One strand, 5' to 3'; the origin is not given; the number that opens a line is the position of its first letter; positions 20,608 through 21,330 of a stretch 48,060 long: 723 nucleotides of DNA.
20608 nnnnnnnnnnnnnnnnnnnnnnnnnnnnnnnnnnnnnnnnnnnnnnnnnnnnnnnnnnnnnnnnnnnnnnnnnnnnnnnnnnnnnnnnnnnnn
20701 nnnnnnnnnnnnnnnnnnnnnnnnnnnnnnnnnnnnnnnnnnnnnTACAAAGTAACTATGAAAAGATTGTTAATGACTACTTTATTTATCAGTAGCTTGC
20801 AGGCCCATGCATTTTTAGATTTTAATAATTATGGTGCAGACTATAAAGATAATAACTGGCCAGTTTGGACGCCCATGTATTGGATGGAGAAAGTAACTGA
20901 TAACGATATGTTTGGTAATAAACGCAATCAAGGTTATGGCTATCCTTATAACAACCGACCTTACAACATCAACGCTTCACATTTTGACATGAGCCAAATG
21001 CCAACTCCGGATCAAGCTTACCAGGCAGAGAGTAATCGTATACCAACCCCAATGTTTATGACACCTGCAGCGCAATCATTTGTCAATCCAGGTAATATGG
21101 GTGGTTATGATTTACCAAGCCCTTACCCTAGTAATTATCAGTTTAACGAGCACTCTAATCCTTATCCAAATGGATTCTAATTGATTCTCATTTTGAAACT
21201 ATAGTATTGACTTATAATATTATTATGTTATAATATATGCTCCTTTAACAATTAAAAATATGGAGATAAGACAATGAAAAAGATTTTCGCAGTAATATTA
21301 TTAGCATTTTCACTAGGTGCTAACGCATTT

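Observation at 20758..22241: Tandem family of small Sec-exported Asn/Gly/Trp/Pro-rich low-complexity proteins sharing an acidic W-x-EEM-xx-M-x-DEFD motif (uncharacterised; possibly a periplasmic structural or envelope family)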

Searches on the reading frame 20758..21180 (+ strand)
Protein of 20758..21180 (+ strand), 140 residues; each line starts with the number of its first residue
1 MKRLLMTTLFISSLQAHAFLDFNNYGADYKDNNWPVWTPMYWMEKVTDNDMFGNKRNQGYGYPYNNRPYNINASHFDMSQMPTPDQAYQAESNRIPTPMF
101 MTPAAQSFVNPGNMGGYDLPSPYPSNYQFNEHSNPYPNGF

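Call 6: search_protein_families(library=pfam, proteins=[window:20758-21180:+], max_evalue=1)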
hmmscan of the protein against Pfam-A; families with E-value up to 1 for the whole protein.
window:20758-21180:+ (140 aa): 0 families

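Call 7: search_protein_families(library=ncbifam, proteins=[window:20758-21180:+], max_evalue=1)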
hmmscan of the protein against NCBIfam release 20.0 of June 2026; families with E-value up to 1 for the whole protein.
window:20758-21180:+ (140 aa): 0 families

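Call 77: search_protein_families(library=pfam, proteins=[window:20758-21180:+], max_evalue=10)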
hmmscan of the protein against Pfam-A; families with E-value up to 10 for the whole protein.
window:20758-21180:+ (140 aa): 0 families
